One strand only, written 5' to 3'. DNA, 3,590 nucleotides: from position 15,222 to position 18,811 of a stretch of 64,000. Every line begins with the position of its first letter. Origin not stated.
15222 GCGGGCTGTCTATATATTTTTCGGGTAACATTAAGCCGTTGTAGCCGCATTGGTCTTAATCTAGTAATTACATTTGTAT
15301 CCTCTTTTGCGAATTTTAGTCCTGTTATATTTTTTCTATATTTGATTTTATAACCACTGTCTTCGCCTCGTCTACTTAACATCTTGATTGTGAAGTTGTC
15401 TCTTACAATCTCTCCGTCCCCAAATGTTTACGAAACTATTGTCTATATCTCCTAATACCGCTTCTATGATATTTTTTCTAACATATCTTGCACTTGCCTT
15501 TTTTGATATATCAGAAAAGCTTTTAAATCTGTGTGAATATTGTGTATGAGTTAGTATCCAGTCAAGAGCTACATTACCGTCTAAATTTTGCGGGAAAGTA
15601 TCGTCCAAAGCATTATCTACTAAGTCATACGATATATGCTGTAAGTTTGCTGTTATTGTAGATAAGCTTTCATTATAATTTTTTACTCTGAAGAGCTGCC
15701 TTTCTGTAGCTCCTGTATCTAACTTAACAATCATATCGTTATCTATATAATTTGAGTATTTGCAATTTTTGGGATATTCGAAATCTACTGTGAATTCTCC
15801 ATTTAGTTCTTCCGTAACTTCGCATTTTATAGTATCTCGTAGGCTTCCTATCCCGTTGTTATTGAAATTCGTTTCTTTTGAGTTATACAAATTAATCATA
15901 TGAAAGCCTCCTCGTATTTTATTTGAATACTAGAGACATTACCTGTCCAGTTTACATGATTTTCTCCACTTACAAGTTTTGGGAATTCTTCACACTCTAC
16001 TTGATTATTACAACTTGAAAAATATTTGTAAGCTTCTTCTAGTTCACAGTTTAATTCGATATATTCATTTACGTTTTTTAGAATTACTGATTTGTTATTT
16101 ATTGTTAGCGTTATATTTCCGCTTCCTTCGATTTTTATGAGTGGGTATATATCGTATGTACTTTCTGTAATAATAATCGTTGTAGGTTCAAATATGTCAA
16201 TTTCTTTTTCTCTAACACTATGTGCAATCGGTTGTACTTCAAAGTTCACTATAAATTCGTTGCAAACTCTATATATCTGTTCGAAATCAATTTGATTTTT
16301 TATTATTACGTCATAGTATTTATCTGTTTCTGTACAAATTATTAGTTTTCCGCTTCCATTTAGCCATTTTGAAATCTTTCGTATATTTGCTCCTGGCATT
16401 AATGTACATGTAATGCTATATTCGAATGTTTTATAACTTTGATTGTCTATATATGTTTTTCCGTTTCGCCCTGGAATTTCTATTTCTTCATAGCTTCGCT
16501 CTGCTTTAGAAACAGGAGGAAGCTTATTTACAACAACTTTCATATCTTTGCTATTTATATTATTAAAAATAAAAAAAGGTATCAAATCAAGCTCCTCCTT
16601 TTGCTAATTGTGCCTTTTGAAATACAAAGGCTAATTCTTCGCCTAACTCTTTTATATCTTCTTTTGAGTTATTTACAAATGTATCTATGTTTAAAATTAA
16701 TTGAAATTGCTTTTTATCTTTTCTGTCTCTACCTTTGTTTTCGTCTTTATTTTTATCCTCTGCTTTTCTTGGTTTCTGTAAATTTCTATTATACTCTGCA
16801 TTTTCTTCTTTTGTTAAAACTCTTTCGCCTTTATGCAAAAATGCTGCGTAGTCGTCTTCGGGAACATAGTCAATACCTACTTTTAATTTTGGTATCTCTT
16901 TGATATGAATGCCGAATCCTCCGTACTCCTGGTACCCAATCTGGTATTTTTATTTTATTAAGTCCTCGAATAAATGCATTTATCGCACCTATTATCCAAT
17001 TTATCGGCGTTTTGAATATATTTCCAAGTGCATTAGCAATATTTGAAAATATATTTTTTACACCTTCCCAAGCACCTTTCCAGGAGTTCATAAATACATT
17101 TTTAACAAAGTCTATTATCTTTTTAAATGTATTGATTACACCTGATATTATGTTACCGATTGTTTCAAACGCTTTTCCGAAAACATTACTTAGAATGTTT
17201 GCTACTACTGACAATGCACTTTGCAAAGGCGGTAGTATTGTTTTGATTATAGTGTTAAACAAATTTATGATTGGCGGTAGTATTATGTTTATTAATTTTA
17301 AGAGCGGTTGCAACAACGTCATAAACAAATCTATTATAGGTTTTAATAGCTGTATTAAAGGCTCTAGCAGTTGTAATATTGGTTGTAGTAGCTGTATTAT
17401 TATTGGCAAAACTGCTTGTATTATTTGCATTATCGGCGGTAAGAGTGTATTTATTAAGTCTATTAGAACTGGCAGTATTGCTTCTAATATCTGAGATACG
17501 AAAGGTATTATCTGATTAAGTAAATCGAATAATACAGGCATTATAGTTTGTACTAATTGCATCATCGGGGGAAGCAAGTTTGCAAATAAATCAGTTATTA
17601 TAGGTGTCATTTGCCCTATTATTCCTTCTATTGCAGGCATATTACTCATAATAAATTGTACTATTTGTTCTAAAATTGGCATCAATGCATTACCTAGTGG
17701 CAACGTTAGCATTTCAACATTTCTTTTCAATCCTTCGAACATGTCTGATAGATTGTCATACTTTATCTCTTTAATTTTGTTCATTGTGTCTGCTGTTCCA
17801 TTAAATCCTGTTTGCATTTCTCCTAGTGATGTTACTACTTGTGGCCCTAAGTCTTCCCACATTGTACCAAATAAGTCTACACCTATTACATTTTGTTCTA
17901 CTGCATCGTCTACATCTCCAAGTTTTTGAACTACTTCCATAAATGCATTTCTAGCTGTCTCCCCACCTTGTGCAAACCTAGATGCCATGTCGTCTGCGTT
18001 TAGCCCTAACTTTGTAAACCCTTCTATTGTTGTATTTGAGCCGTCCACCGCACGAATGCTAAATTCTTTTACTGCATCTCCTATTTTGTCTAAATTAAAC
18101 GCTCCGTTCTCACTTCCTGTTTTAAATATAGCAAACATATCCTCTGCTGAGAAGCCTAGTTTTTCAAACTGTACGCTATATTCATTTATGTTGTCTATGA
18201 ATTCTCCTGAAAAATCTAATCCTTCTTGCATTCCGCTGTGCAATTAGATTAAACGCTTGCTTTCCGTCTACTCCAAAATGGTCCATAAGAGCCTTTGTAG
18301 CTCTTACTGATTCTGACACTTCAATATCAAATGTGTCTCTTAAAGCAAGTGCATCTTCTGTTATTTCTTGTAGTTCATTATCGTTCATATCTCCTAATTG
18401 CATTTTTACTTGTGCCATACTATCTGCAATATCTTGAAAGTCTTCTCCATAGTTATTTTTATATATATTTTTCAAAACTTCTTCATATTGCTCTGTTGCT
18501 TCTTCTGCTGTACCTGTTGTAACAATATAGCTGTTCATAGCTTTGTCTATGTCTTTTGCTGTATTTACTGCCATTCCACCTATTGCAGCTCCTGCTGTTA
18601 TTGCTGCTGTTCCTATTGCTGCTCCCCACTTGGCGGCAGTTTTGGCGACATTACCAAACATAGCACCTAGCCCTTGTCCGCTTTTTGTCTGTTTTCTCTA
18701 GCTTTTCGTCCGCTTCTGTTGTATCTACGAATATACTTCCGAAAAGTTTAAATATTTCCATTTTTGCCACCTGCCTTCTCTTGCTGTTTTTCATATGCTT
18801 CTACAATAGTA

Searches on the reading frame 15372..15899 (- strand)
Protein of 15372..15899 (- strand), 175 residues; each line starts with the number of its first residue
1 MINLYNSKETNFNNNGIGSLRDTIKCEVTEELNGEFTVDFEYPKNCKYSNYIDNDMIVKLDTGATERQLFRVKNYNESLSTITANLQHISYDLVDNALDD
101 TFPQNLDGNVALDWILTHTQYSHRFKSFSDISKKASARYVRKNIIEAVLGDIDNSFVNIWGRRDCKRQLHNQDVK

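Call 48: search_protein_families(library=phrogs, proteins=[window:15372-15899:-], max_evalue=0.00001)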
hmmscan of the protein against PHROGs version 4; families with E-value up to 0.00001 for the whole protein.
window:15372-15899:- (175 aa): 9 families
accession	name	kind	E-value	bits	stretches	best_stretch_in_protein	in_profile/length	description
phrog_1067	-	head and packaging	3.2e-47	162.6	1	1-161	7-168/991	minor head protein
phrog_7142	-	tail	1.7e-40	140.2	1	1-161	2-162/622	tail protein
phrog_5555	-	tail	8.8e-36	124.5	1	1-161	1-167/788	tail protein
phrog_13289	-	tail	6e-29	101.7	1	1-161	1-164/938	tail protein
phrog_1330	-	tail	4.9e-23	82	1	1-161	6-167/1361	tail protein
phrog_2270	-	unknown function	9.8e-19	68.7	1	4-161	3-158/637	-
phrog_12493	-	tail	5e-09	35.7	1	4-134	7-140/950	tail protein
phrog_33972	-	tail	5.6e-09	35.6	1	1-151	3-159/714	tail protein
phrog_2189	-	tail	5.6e-09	35.5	1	13-160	13-161/971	tail protein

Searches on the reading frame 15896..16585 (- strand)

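Call 48: search_protein_families(library=phrogs, proteins=[window:15896-16585:-], max_evalue=0.00001)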
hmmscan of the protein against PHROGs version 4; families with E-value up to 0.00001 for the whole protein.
window:15896-16585:- (229 aa): 2 families
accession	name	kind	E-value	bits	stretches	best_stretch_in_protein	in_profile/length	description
phrog_33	-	tail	5.5e-34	119.2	1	1-228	33-277/651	distal tail protein Dit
phrog_202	-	tail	2.2e-10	41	1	4-153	22-185/523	distal tail protein Dit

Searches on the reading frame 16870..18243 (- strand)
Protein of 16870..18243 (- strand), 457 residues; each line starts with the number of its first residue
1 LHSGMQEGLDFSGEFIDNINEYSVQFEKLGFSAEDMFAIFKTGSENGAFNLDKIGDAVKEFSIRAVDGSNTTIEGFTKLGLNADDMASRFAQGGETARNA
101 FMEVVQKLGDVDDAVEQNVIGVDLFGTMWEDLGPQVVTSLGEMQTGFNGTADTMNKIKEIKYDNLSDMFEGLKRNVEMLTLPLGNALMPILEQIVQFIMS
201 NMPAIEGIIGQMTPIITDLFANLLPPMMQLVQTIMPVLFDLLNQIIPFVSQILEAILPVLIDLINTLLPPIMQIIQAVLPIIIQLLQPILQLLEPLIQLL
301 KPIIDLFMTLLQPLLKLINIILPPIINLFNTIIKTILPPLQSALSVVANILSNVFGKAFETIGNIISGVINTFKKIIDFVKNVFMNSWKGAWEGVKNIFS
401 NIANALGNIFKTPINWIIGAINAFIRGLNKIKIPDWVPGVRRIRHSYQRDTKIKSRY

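Call 48: search_protein_families(library=phrogs, proteins=[window:16870-18243:-], max_evalue=0.00001)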
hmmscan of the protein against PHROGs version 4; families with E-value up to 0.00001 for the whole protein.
window:16870-18243:- (457 aa): 32 families (the best 25 are shown)
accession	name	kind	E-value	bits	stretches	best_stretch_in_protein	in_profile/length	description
phrog_1272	-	tail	4.1e-66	224.7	2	4-236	371-605/1606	tail length tape measure protein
phrog_991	-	tail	8e-38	130.8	1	6-440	410-839/1966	tail length tape measure protein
phrog_5218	-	unknown function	8.7e-34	117.9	1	5-233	382-599/1599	-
phrog_2337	-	tail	6.2e-32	111.8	1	6-161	353-514/1326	tail length tape measure protein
phrog_58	-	tail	7.2e-29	101.8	1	14-428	423-893/1544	tail length tape measure protein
phrog_305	-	tail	1.4e-24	87.8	1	45-417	272-646/1001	tail length tape measure protein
phrog_5493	-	tail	8.2e-21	75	1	73-430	544-857/1102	tail length tape measure protein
phrog_4200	-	tail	2.7e-20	73.5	1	190-437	343-577/732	tail length tape measure protein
phrog_1535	-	tail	5.8e-19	68.8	1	345-437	952-1048/1152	tail length tape measure protein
phrog_5755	-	tail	1.4e-18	68.1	1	6-188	360-538/541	tail length tape measure protein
phrog_971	-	lysis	3.2e-16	60.2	2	228-429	574-768/1338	endolysin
phrog_28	-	tail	6e-15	55.9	1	14-199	402-585/1228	tail length tape measure protein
phrog_8927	-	tail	1.2e-14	54.4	2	165-397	700-893/1619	tail length tape measure protein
phrog_5448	-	tail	7.3e-14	50.6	1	150-428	1467-1747/3103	tail length tape measure protein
phrog_3981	-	tail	1.3e-13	51.9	1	18-431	54-460/584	tail length tape measure protein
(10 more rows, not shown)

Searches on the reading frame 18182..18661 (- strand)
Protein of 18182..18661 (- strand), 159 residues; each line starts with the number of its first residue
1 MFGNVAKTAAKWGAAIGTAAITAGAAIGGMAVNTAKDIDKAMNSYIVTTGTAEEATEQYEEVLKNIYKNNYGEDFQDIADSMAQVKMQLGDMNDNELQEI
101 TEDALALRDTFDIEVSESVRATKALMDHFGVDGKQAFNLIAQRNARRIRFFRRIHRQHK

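Call 52: find_encoding_contigs(protein=window:18182-18661:-, flank=10000, max_places=10)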
Protein window:18182-18661:- (159 aa): 1 contig read that carries it; 1 place shown.
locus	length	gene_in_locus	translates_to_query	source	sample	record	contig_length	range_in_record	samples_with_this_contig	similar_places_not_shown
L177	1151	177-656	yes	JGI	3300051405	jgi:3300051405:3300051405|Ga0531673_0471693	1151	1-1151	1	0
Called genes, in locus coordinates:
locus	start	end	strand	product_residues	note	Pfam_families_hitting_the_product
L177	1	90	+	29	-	?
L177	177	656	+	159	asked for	-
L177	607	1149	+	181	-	?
